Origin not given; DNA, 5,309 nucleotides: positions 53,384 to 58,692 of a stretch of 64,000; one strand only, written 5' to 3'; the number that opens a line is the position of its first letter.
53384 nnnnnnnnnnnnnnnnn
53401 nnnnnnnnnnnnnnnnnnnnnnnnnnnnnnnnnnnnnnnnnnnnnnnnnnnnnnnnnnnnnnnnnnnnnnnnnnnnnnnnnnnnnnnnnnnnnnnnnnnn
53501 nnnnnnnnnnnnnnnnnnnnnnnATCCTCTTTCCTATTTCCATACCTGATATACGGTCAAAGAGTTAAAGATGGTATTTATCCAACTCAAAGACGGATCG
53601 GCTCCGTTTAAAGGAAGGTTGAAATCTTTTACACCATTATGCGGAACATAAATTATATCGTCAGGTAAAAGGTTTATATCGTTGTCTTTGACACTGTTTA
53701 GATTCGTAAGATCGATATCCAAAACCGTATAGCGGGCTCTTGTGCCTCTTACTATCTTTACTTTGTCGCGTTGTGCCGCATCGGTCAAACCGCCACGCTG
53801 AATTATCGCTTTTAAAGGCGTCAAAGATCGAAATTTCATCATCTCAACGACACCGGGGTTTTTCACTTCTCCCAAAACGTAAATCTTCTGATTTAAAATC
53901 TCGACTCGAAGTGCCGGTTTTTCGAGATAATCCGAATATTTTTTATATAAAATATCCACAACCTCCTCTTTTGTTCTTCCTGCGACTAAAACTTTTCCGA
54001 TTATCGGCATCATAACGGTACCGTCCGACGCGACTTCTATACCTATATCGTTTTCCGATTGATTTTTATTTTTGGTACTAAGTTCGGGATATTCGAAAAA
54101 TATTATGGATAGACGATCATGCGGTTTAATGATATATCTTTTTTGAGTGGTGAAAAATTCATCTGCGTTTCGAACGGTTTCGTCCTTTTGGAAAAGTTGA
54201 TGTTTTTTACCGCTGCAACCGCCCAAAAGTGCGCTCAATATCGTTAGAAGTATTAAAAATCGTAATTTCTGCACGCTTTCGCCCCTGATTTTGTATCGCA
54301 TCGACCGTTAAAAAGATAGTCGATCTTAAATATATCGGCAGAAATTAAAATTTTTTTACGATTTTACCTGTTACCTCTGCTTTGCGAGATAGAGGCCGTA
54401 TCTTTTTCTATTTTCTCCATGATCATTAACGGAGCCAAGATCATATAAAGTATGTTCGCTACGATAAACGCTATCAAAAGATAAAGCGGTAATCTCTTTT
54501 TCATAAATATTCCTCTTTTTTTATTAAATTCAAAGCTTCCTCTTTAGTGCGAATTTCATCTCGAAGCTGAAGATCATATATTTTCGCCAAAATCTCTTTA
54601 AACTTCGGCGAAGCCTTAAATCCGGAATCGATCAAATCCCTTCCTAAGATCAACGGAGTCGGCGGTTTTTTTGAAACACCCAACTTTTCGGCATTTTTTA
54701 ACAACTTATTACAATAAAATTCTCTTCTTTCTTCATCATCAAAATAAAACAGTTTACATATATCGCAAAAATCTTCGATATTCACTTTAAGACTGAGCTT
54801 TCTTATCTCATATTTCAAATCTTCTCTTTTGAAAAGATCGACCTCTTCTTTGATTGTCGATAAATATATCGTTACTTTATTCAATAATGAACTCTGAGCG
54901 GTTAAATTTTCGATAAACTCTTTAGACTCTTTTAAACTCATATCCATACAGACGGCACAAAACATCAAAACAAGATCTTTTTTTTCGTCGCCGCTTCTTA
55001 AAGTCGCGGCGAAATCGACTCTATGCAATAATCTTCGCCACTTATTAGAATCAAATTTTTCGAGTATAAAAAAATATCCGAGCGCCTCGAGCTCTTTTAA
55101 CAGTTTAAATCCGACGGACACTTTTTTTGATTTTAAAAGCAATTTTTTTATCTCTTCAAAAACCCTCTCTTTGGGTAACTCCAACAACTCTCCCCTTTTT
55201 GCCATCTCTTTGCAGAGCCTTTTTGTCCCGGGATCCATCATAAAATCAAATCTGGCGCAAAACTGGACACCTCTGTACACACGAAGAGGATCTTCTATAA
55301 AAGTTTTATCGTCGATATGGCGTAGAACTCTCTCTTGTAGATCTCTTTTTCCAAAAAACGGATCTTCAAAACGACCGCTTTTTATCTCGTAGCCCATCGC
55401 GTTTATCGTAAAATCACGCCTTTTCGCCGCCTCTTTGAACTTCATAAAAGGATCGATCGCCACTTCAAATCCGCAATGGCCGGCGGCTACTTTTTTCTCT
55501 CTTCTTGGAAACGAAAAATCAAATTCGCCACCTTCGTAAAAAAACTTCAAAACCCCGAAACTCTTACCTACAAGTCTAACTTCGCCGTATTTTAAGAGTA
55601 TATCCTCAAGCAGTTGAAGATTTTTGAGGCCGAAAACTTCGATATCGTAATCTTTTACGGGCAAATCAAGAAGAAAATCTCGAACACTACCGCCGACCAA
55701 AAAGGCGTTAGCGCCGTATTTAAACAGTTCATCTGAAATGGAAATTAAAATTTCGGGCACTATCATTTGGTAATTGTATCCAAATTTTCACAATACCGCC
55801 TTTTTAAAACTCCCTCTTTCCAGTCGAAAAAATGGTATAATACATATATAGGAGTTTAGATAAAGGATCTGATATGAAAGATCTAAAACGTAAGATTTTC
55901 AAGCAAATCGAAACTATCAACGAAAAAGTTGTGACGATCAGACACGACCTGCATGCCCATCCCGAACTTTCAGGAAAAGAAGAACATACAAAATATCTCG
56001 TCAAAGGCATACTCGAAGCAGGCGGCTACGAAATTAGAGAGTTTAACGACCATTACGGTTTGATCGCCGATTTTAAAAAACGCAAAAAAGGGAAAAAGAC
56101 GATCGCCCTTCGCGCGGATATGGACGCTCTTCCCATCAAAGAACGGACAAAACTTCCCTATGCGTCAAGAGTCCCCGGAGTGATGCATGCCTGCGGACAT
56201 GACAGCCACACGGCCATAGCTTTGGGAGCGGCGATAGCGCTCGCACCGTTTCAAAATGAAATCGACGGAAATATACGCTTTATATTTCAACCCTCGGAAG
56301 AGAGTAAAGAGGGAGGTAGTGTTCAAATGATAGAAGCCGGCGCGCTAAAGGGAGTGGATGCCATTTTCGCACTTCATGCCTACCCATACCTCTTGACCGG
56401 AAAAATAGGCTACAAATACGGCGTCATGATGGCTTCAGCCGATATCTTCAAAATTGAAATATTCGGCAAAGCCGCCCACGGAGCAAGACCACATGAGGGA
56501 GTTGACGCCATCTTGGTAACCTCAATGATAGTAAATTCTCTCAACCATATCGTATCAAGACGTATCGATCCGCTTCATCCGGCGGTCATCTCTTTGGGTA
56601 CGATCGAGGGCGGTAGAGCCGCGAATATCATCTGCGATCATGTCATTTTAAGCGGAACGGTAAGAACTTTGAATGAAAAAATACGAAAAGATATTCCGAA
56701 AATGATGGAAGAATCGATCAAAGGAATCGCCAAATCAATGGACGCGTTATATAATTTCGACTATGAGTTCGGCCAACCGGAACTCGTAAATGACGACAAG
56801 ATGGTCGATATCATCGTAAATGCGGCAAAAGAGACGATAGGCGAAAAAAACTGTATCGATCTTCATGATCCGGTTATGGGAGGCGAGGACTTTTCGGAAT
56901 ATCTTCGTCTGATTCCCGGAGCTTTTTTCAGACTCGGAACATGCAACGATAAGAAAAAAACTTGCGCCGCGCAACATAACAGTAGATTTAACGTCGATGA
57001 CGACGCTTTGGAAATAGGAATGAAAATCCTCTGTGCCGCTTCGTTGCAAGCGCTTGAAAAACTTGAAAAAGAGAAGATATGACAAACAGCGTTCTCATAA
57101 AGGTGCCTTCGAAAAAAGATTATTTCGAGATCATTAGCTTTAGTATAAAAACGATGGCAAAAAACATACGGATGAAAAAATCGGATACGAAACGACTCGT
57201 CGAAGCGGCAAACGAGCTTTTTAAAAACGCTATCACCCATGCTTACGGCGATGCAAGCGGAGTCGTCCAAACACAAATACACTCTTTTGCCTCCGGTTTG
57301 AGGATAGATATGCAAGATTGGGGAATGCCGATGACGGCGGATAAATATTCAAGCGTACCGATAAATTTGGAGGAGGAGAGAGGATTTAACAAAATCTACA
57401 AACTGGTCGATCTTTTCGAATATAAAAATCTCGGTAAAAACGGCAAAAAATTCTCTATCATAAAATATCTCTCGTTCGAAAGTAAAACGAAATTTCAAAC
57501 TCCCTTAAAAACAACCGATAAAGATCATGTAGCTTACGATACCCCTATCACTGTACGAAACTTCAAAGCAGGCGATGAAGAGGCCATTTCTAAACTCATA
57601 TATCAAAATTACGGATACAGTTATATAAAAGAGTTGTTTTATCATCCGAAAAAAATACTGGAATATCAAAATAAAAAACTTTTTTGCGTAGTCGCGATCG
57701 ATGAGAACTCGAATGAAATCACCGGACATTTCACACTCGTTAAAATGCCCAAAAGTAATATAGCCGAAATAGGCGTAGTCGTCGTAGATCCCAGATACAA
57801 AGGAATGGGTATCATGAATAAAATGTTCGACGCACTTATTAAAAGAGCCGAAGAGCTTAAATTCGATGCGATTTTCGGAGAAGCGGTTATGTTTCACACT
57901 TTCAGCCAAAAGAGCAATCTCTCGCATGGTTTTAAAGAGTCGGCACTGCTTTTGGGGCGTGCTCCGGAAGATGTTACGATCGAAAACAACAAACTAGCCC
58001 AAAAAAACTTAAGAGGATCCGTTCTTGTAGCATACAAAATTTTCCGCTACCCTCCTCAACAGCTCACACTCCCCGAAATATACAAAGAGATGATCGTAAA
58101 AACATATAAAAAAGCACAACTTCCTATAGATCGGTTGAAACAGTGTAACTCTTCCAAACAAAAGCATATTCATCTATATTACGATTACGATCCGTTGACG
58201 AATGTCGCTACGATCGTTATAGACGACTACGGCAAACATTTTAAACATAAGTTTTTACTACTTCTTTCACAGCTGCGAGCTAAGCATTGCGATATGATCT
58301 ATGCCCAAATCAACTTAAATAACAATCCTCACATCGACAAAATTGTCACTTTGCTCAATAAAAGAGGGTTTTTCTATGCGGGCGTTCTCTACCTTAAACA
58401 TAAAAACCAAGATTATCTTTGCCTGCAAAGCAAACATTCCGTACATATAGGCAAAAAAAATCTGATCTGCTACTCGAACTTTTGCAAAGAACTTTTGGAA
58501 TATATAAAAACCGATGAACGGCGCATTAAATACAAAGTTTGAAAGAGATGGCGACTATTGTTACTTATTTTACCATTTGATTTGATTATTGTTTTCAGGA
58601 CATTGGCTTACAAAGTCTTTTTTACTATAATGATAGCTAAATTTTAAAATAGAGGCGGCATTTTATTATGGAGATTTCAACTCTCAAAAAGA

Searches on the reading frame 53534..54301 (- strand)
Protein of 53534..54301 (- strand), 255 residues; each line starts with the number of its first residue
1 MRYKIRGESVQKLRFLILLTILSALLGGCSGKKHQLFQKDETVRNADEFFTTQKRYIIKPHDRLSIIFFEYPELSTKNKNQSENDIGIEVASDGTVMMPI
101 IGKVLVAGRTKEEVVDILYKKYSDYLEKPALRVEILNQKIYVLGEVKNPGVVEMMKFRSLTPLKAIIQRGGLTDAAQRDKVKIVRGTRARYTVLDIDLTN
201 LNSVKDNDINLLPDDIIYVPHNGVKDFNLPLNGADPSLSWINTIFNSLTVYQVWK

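Call 60: search_protein_families(library=pfam, proteins=[window:53534-54301:-], max_evalue=0.001)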
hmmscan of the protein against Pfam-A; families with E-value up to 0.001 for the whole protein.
window:53534-54301:- (255 aa): 3 families
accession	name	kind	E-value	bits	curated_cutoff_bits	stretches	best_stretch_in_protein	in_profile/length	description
PF02563.21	Poly_export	-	5.7e-17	62.1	28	1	52-135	3-76/77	Polysaccharide biosynthesis/export protein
PF22461.2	SLBB_2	-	8e-10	39.1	27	1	138-219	1-79/79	SLBB domain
PF10531.15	SLBB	-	8.9e-09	35.5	27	1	139-188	1-47/55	SLBB domain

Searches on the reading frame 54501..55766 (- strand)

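Call 60: search_protein_families(library=pfam, proteins=[window:54501-55766:-], max_evalue=0.001)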
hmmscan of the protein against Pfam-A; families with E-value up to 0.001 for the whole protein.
window:54501-55766:- (421 aa): 3 families
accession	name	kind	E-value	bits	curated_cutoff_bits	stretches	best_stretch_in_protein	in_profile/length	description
PF01743.26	PolyA_pol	-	3.8e-19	69.7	23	1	21-149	1-126/126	Poly A polymerase head domain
PF12627.12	PolyA_pol_RNAbd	-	2.3e-08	34.1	22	1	174-233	1-57/64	Probable RNA and SrmB- binding site of polymerase A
PF13735.12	tRNA_NucTran2_2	-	9.7e-05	22.8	27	1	267-412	10-145/149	tRNA nucleotidyltransferase domain 2 putative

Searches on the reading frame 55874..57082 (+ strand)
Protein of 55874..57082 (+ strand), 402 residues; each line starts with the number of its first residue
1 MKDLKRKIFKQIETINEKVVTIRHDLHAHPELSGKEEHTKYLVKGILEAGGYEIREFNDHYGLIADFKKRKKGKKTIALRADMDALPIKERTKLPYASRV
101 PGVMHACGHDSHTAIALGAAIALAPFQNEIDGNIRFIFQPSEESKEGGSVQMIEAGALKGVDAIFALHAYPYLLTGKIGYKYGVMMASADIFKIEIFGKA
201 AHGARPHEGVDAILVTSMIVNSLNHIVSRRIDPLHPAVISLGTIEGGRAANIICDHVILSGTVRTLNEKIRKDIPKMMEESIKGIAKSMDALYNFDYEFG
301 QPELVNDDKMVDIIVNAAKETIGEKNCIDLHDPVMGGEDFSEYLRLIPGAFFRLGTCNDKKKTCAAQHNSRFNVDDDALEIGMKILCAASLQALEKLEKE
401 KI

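Call 60: search_protein_families(library=pfam, proteins=[window:55874-57082:+], max_evalue=0.001)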
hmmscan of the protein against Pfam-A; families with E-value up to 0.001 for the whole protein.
window:55874-57082:+ (402 aa): 2 families
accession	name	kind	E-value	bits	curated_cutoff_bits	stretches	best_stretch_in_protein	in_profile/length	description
PF01546.33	Peptidase_M20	-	3.3e-45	155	24.6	1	78-389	1-203/206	Peptidase family M20/M25/M40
PF07687.19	M20_dimer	-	1.2e-12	48.1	21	1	192-287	9-104/107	Peptidase dimerisation domain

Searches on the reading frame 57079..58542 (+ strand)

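Call 60: search_protein_families(library=pfam, proteins=[window:57079-58542:+], max_evalue=0.001)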
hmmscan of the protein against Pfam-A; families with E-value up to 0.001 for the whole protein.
window:57079-58542:+ (487 aa): 3 families
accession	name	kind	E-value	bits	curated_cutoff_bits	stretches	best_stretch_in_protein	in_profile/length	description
PF13581.12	HATPase_c_2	-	5.4e-11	43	27.4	1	12-128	4-126/127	Histidine kinase-like ATPase domain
PF00583.31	Acetyltransf_1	-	8.8e-09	36.1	20.7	1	178-266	12-97/116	Acetyltransferase (GNAT) family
PF13302.13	Acetyltransf_3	-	0.00043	21.4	25.4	1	196-279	48-131/138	Acetyltransferase (GNAT) domain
